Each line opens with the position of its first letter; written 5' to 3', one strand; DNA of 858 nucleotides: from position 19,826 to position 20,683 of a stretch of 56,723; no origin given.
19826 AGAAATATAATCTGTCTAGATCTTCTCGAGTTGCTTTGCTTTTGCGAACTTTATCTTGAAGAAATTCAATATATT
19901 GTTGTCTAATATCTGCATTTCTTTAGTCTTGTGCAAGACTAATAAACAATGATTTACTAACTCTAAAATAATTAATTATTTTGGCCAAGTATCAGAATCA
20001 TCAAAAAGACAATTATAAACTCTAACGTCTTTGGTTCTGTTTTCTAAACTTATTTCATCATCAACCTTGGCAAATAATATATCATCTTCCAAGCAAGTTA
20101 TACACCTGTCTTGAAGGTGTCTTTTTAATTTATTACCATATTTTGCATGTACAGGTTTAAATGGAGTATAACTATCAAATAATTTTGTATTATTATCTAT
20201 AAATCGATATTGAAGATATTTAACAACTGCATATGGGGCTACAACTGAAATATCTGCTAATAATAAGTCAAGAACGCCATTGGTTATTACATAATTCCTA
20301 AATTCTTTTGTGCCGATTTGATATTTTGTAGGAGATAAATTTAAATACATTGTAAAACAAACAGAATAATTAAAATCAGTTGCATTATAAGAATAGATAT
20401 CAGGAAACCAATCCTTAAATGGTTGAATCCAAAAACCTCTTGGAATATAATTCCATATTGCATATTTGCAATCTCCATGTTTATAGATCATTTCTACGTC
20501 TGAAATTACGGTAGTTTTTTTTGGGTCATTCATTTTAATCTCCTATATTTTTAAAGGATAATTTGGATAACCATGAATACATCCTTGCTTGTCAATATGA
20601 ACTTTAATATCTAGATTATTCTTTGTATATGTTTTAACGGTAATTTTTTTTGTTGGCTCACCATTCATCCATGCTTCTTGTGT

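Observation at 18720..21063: Two tandem toxin-CT / immunity-like gene pairs with polymorphic-toxin architecture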

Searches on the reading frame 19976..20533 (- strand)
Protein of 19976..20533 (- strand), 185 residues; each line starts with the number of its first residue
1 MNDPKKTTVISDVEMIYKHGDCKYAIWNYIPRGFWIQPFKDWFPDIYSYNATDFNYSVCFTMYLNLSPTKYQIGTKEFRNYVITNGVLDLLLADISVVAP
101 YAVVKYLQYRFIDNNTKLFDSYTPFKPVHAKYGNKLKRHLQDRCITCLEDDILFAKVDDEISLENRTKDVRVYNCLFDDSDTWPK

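Call 3: search_protein_families(library=pfam, proteins=[window:19976-20533:-], max_evalue=1)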
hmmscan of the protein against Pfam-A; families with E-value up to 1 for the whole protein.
window:19976-20533:- (185 aa): 0 families

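Call 14: search_protein_families(library=ncbifam, proteins=[window:19976-20533:-], max_evalue=1)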
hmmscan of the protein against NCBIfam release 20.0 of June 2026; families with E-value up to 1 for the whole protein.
window:19976-20533:- (185 aa): 0 families

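Call 15: search_solved_structures(query=window:19976-20533:-, max_evalue=10)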
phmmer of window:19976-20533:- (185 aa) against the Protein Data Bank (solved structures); distinct sequences matched with E-value up to 10: 0.

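Call 17: find_homologous_proteins(query=window:19976-20533:-, max_evalue=0.01)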
Query window:19976-20533:- (185 aa): 14 proteins with E <= 0.01 among 19 candidates.
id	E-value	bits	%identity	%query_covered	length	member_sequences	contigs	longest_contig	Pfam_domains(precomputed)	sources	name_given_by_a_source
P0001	4.9e-125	433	100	100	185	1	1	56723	-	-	-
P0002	9.4e-92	324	75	100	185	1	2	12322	-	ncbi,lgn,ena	-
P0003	4.3e-85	302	71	100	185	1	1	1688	-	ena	-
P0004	2.2e-79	284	67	100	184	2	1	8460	-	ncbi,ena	-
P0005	6.5e-79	282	65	100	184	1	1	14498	-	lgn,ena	-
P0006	8.3e-76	272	62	100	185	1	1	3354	-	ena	-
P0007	2.6e-73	264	63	97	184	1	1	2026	-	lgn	-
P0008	3.7e-71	257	62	100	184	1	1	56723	-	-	-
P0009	2.6e-70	254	64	96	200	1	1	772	-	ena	-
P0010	2.5e-68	248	62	97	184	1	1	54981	-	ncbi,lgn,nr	ncbi:hypothetical protein K9M16_02580 [Candidatus Babeliales bacterium]|nr:hypothetical protein [Can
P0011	1.9e-65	238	58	97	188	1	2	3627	-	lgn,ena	-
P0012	1.1e-64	236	57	100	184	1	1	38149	-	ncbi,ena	-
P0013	1.2e-63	232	58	97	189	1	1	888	-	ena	-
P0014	4.7e-37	146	56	66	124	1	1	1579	-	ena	-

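Call 18: find_encoding_contigs(protein=window:19976-20533:-, flank=10000, max_places=6)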
Protein window:19976-20533:- (185 aa): no gene with exactly this product is on record in the collection.

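Call 19: find_encoding_contigs(protein=P0010, flank=6000, max_places=3)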
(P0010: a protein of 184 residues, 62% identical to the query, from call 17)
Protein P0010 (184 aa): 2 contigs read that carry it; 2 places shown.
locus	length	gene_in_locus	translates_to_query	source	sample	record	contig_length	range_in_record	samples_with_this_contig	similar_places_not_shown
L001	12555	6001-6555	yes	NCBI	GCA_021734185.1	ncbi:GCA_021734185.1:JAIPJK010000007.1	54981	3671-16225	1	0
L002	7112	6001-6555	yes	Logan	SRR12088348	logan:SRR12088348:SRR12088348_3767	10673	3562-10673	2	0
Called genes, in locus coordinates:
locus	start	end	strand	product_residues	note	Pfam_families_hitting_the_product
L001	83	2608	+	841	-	PF00443:UCH, PF13423:UCH_1, PF00805:Pentapeptide, PF13576:Pentapeptide_3 (faint), PF13599:Pentapeptide_4 (weak)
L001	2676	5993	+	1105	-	-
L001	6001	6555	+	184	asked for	-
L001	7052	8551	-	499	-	-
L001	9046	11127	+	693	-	PF00023:Ank (faint), PF12796:Ank_2, PF13606:Ank_3 (faint), PF13857:Ank_5 (weak), PF13637:Ank_4 (weak), PF13857:Ank_5 (weak), PF12796:Ank_2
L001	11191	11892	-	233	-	-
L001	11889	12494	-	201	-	-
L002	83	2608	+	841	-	PF00443:UCH, PF13423:UCH_1, PF00805:Pentapeptide, PF13576:Pentapeptide_3 (faint), PF13599:Pentapeptide_4 (weak)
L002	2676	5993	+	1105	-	-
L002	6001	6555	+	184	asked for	-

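Call 20: find_encoding_contigs(protein=P0012, flank=6000, max_places=3)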
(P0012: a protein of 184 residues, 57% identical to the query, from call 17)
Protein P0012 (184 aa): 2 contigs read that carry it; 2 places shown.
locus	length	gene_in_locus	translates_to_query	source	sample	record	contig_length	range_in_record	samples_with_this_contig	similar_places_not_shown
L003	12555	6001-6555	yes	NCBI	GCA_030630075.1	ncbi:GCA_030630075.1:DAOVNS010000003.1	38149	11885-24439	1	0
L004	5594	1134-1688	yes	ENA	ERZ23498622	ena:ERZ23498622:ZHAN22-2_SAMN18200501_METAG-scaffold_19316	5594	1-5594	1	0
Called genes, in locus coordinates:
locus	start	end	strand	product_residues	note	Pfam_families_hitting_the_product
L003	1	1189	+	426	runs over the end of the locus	-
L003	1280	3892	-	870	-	PF01411:tRNA-synt_2c, PF07973:tRNA_SAD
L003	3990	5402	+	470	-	-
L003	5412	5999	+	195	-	-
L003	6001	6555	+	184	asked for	-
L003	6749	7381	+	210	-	-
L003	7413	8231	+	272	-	-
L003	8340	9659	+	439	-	-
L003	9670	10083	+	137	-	-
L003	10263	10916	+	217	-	PF01520:Amidase_3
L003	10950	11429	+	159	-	PF01957:NfeD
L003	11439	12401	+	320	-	PF01145:Band_7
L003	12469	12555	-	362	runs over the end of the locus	PF08011:PDDEXK_9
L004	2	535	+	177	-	?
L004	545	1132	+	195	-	-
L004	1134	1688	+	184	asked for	-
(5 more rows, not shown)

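Call 21: find_encoding_contigs(protein=P0005, flank=6000, max_places=3)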
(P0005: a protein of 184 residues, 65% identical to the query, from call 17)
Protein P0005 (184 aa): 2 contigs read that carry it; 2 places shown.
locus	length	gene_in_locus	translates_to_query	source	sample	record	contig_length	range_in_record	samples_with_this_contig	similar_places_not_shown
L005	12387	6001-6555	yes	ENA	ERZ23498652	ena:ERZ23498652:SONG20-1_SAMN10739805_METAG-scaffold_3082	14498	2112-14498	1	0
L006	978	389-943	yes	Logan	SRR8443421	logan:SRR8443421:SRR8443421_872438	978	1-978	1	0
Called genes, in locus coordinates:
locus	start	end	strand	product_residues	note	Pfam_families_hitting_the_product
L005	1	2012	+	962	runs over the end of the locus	PF00805:Pentapeptide, PF13599:Pentapeptide_4, PF13576:Pentapeptide_3 (faint), PF00805:Pentapeptide, PF13599:Pentapeptide_4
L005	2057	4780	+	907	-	-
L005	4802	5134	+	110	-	-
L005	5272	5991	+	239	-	-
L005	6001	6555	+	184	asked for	-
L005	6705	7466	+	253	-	-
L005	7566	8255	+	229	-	-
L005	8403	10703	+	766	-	PF01602:Adaptin_N (weak)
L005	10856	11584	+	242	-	-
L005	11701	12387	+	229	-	?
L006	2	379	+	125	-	?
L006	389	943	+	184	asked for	-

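Call 22: find_encoding_contigs(protein=P0002, flank=6000, max_places=3)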
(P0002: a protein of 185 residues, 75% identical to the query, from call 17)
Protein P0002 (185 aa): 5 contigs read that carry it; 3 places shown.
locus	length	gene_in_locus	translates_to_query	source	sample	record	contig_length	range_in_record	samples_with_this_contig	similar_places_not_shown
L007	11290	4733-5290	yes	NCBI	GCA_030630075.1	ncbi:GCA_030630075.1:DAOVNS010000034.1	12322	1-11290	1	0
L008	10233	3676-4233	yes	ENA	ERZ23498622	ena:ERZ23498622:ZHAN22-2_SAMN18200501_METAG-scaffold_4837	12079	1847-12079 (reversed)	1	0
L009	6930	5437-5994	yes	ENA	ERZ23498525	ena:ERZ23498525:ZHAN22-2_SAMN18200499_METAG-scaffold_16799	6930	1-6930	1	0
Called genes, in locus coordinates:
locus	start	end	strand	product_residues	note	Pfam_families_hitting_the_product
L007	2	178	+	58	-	?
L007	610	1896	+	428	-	PF01566:Nramp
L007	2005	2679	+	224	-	-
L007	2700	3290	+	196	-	PF13599:Pentapeptide_4 (weak), PF00805:Pentapeptide (weak)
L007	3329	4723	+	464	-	-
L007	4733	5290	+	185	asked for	-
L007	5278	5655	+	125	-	-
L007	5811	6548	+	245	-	PF13599:Pentapeptide_4 (faint), PF00805:Pentapeptide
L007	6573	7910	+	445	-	-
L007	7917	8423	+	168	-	-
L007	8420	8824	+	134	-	-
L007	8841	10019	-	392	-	PF02684:LpxB (faint)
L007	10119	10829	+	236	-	PF01522:Polysacc_deac_1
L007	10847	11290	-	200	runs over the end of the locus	-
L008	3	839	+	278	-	?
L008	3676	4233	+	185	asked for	-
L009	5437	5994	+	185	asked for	-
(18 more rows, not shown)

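Call 23: search_protein_families(library=pfam, proteins=[L001:2676-5993:+, L003:5412-5999:+, L005:5272-5991:+, L007:3329-4723:+, L003:3990-5402:+, L005:4802-5134:+, L005:2057-4780:+, L007:5278-5655:+], max_evalue=0.1)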
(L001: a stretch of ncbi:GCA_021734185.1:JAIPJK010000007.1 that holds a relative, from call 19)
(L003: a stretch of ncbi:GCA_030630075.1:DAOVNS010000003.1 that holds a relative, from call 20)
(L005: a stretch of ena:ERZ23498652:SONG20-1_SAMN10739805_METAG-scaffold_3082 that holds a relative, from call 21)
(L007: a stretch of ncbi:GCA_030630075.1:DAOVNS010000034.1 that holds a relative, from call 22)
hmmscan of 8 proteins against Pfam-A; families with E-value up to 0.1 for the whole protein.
L001:2676-5993:+ (1105 aa): 1 family
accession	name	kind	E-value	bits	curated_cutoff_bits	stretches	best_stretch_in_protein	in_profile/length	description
PF15542.11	Ntox50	-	0.043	15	22.2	1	1027-1081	2-54/92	Bacterial toxin 50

L003:5412-5999:+ (195 aa): 0 families

L005:5272-5991:+ (239 aa): 1 family
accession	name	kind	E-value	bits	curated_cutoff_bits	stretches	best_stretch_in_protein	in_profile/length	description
PF15542.11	Ntox50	-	0.00011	23.2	22.2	1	164-212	2-50/92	Bacterial toxin 50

L007:3329-4723:+ (464 aa): 3 families
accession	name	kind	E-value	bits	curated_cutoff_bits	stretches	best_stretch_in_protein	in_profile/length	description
PF15542.11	Ntox50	-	2.9e-05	25.2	22.2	1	387-433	2-47/92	Bacterial toxin 50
PF10789.14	Phage_RpbA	-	0.013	16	25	1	212-291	8-84/108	Phage RNA polymerase binding, RpbA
PF05455.17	GvpH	-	0.017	15.6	22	1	218-305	74-160/177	GvpH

L003:3990-5402:+ (470 aa): 1 family
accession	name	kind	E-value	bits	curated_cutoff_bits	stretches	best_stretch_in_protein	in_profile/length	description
PF15542.11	Ntox50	-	0.00044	21.4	22.2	1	393-442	2-51/92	Bacterial toxin 50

L005:4802-5134:+ (110 aa): 1 family
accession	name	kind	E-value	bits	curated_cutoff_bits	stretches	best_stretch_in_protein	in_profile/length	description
PF07631.16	PSD4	-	0.012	16.5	23.3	1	49-101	52-102/128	Protein of unknown function (DUF1592)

L005:2057-4780:+ (907 aa): 1 family
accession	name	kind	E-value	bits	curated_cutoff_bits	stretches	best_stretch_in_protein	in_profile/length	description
PF14076.12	DUF4258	-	8.7e-05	23.2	25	1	839-870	1-32/71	Domain of unknown function (DUF4258)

L007:5278-5655:+ (125 aa): 0 families

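Call 42: predict_structure(alignment_id=A1)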
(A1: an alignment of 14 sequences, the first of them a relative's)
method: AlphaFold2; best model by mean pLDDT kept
length: 185 residues; sequences in the alignment: 14
mean_pLDDT: 65.0   pTM: 0.59
mean pLDDT of the five models: 65.0, 64.7, 62.8, 60.7, 59.6
residues with pLDDT >= 90: 0; 70-90: 86; 50-70: 67; < 50: 32
segments of 3 or more residues with pLDDT < 50: 23-25, 122-124, 154-169, 179-185
pLDDT, mean of each block of 10 residues (from residue 1): 63 62 50 68 79 62 75 82 81 74 75 67 56 78 74 47 43 52 33
secondary structure, 60 per line:
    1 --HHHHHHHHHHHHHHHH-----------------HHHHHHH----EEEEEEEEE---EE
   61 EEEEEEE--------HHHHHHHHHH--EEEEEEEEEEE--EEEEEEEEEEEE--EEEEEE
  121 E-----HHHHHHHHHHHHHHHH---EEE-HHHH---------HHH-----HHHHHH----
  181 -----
elements in order: H3-18 H36-42 E47-55 E59-67 H76-85 E88-98 E101-112 E115-121 H127-142 E146-148 H150-153 H171-176

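Call 44: search_protein_representatives(alignment_id=A1)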
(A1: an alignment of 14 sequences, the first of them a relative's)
Query: 14 sequences, 185 profile positions. Proteins with E-value up to 0.001 (for the whole library): 118; up to 1e-10: 60; up to 1e-30: 19. The best 118 are listed.
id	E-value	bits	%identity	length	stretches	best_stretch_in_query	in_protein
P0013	1.4e-84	299.2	-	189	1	2-185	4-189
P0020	7.2e-60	218.6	-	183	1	2-181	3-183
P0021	2.1e-50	187.8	-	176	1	6-179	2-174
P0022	1.9e-48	181.4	-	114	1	75-185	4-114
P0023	5.9e-47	176.5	-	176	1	6-179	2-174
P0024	1.8e-46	174.9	-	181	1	5-181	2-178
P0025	2.3e-46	174.6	-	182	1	2-179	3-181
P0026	2.5e-44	167.9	-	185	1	9-181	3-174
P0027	9.7e-44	166.0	-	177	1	6-179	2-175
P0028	1.4e-42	162.3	-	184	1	7-182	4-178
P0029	4.9e-42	160.5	-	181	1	6-179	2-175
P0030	9.8e-41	156.2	-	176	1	7-181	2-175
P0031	3.3e-40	154.5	-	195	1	14-146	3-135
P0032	6.4e-35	137.3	-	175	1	7-179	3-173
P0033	9.6e-34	133.5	-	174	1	7-180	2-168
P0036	7.8e-32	127.2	-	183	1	1-178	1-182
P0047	1.2e-24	103.8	-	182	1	5-177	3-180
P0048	1.2e-23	100.6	-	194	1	10-181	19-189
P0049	1.2e-23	100.6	-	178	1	1-178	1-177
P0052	5.2e-22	95.2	-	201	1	6-180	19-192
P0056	2.4e-21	93.1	-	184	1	8-177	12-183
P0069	7.8e-16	75.1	-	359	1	17-149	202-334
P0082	5.2e-10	56.1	-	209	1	8-180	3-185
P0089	7.7e-09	52.3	-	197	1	10-177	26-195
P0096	3.7e-08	50.0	-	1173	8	71-109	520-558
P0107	1.6e-06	44.8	-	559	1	86-179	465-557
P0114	5.4e-06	43.0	-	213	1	39-182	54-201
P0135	9.1e-04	35.7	-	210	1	8-180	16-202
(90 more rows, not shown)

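Call 45: fold_search(model_id=the predicted structure, library=pdb)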
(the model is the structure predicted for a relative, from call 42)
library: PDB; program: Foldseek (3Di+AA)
matches with E <= 10: 338; with E <= 0.001: 0
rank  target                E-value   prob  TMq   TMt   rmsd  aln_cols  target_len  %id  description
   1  9b85_N                7.5e-02  0.28  0.25  0.18  20.9       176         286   10  Cryo-EM structure of human dynactin complex bound to Chlamydia effector Dre1 (released 2025-04-16)
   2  4q11_B                8.5e-02  0.77  0.35  0.47   6.6       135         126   11  Crystal structure of Proteus mirabilis transcriptional regulator protein Crl at 1.95A resolution (released 2014-08-06)
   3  6omf_J                9.6e-02  0.87  0.38  0.52   7.3       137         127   12  CryoEM structure of SigmaS-transcription initiation complex with activator Crl (released 2019-08-28)
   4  1izn_A                9.6e-02  0.16  0.22  0.17  19.9       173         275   12  Crystal Structure of Actin Filament Capping Protein CapZ (released 2003-04-08)
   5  3rpj_A                1.0e-01  0.69  0.34  0.46   9.0       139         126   12  Structure of a curlin genes transcriptional regulator protein from Proteus mirabilis HI4320. (released 2011-08-31)
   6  1izn_C                1.0e-01  0.38  0.27  0.19  18.6       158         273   10  Crystal Structure of Actin Filament Capping Protein CapZ (released 2003-04-08)
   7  3rpj_B                1.4e-01  0.66  0.34  0.47   6.3       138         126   12  Structure of a curlin genes transcriptional regulator protein from Proteus mirabilis HI4320. (released 2011-08-31)
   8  9b7j_N                1.6e-01  0.23  0.27  0.19  21.1       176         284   10  Cryo-EM structure of human dynactin complex bound to Chlamydia effector Dre1 (released 2025-04-16)
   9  4q11_A                1.7e-01  0.41  0.32  0.43   9.8       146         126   11  Crystal structure of Proteus mirabilis transcriptional regulator protein Crl at 1.95A resolution (released 2014-08-06)
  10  3lk3_A                2.5e-01  0.21  0.26  0.20  19.1       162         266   10  Crystal structure of CapZ bound to the CPI and CSI uncapping motifs from CARMIL (released 2010-04-07)
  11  6kj6_J                2.7e-01  0.30  0.28  0.41   7.5       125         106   13  cryo-EM structure of Escherichia coli Crl transcription activation complex (released 2020-01-01)
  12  7ds8_A                3.0e-01  0.13  0.23  0.18  18.0       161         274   12  Crystal structure of actin capping protein in complex with twinflin-1/CD2AP CPI chimera peptide (CDN-TWC) (released 2021-03-03)
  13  3lk2_A                3.2e-01  0.13  0.23  0.18  18.1       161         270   12  Crystal structure of CapZ bound to the uncapping motif from CARMIL (released 2010-04-07)
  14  8p94_U                3.2e-01  0.13  0.23  0.17  19.8       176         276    9  Cryo-EM structure of cortactin stabilized Arp2/3-complex nucleated actin branches (released 2024-01-03)
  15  3cyg_B                3.4e-01  0.11  0.19  0.18  14.3       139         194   13  Crystal structure of an uncharacterized protein from Fervidobacterium nodosum Rt17-B1 (released 2008-05-13)
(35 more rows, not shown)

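Call 47: search_protein_families(library=pfam, alignment_id=A3, max_evalue=0.01)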
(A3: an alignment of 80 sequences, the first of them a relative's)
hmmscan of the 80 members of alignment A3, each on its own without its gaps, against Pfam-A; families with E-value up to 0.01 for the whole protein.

A. member 1, P0001 (185 aa): 0 families

B. families by the number of members that match (of 80 scanned): 5 families
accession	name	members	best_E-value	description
PF14461.11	Prok-E2_B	1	0.0012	Prokaryotic E2 family B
PF08234.17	Spindle_Spc25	1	0.0019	Chromosome segregation protein Spc25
PF14524.12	Wzt_C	1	0.0062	Wzt C-terminal domain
PF18307.6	Tfb2_C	1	0.0072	Transcription factor Tfb2 (p52) C-terminal domain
PF18292.6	ZIP4_domain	1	0.0095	Zinc transporter ZIP4 domain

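Call 48: list_cluster_members(proteins=[P0020, P0021, P0025, P0036, P0048, P0052, P0069, P0082, P0096, P0107])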
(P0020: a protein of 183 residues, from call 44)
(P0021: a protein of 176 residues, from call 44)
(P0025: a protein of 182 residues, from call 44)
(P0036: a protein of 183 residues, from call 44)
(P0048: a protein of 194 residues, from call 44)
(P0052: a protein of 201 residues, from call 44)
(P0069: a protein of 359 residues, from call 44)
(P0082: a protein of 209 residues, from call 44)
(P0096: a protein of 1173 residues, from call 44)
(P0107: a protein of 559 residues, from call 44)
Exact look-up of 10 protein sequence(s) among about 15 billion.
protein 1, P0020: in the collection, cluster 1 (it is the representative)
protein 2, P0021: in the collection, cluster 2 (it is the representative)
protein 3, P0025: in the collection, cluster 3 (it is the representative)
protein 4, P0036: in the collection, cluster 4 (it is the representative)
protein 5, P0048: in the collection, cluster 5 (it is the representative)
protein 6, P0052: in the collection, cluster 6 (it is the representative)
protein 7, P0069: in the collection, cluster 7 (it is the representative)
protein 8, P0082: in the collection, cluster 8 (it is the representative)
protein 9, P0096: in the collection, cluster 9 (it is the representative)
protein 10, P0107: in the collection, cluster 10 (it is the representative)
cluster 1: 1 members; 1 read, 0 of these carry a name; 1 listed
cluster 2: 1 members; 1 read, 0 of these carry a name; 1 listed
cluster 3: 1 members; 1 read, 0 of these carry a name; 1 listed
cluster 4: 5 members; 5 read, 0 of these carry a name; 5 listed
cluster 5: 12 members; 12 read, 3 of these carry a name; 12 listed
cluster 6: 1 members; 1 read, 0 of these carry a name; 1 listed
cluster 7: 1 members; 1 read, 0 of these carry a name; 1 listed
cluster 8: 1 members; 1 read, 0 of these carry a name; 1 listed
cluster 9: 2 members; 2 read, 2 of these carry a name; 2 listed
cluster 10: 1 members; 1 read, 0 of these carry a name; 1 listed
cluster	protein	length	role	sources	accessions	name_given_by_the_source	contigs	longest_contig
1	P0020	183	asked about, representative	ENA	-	-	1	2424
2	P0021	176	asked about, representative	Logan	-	-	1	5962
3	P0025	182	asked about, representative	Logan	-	-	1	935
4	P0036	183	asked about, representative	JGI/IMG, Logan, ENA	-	-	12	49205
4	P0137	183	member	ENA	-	-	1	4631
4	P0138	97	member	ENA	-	-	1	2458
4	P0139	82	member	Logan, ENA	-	-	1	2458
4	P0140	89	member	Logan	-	-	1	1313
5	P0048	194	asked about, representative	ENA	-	-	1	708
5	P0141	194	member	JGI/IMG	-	hypothetical protein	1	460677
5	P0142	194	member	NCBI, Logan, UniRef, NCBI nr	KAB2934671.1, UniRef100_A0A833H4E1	MAG: hypothetical protein F9K24_02515 [Leptonema illini] | Uncharacterized protein n=1 Tax=Leptonema illini TaxID=183 RepID=A0A833H4E1_9LEPT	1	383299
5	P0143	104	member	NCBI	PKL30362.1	MAG: hypothetical protein CVV45_17885, partial [Spirochaetae bacterium ...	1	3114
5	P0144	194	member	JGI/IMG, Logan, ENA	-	-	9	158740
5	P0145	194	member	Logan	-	-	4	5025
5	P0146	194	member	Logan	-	-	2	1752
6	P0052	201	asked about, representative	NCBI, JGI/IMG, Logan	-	-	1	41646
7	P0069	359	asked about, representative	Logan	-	-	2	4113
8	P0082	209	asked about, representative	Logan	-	-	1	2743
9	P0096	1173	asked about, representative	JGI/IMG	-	hypothetical protein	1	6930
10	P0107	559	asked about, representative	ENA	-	-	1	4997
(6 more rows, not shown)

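Call 50: find_encoding_contigs(protein=P0142, flank=5000, max_places=2)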
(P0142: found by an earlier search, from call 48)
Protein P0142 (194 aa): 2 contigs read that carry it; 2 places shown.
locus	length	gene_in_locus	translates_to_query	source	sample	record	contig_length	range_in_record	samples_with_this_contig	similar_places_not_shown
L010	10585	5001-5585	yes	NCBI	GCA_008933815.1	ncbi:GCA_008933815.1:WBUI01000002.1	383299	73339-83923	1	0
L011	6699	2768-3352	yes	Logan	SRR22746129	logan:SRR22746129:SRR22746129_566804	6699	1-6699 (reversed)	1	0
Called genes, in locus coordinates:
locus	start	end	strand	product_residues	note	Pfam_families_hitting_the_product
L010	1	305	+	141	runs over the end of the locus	PF03795:YCII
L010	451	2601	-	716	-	PF07228:SpoIIE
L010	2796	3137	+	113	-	PF01551:Peptidase_M23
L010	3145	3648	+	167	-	-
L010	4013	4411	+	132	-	-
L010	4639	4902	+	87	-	-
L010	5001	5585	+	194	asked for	-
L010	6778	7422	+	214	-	PF01464:SLT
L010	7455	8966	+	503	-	PF00246:Peptidase_M14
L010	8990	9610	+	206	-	PF01612:DNA_pol_A_exo1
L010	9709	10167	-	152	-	PF03061:4HBT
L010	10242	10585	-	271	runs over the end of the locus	PF00378:ECH_1, PF16113:ECH_2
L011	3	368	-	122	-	?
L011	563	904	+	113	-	PF01551:Peptidase_M23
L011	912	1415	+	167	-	-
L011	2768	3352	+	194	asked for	-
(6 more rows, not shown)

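Call 51: find_encoding_contigs(protein=P0036, flank=5000, max_places=2)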
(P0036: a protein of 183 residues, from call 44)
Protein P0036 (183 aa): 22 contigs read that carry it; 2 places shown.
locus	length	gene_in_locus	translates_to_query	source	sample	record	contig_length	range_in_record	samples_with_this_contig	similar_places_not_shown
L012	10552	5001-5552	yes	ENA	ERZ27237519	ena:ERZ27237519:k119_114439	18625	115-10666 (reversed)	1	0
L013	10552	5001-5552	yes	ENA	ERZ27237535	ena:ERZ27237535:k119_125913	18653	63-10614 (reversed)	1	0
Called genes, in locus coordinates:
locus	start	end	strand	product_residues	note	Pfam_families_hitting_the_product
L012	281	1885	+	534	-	-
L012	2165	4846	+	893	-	PF00176:SNF2-rel_dom, PF00271:Helicase_C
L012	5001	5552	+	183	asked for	-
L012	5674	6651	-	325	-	PF00781:DAGK_cat, PF01513:NAD_kinase (weak), PF19279:YegS_C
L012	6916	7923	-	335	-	PF04693:DDE_Tnp_2 (faint), PF13546:DDE_5, PF01609:DDE_Tnp_1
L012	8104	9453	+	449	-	PF13676:TIR_2, PF23393:Beta-prop_WDR90_POC16_2nd, PF24105:Beta-prop_CAF1B_HIR1, PF00400:WD40, PF23381:Beta-prop_IFT122_1st, PF23414:Beta-prop_EML_2, PF24780:WD40_MABP1-WDR62_1st, PF24796:WDR55, +81 more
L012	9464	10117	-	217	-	PF00188:CAP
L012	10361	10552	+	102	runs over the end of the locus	?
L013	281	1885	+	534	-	-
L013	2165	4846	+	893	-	PF00176:SNF2-rel_dom, PF00271:Helicase_C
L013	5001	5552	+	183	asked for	-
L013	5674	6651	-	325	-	PF00781:DAGK_cat, PF01513:NAD_kinase (weak), PF19279:YegS_C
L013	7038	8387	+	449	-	PF13676:TIR_2, PF23393:Beta-prop_WDR90_POC16_2nd, PF24105:Beta-prop_CAF1B_HIR1, PF00400:WD40, PF23381:Beta-prop_IFT122_1st, PF23414:Beta-prop_EML_2, PF24780:WD40_MABP1-WDR62_1st, PF24796:WDR55, +81 more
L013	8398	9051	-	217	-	PF00188:CAP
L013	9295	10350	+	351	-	PF01040:UbiA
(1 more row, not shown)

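Call 52: find_encoding_contigs(protein=P0052, flank=5000, max_places=2)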
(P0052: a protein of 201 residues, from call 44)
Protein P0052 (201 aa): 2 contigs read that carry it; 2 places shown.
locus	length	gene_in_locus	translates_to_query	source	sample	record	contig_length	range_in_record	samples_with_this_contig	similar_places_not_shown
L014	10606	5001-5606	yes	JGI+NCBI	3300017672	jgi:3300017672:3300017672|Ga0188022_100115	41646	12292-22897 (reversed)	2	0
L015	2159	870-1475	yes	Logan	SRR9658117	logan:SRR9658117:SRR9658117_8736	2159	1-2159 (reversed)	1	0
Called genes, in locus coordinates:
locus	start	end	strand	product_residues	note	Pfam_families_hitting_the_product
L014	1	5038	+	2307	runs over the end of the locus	PF07591:PT-HINT, PF13403:Hint_2 (weak)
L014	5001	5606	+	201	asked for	-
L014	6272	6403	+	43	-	-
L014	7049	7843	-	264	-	-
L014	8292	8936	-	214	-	-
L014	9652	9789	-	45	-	-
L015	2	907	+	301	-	?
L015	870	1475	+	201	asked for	-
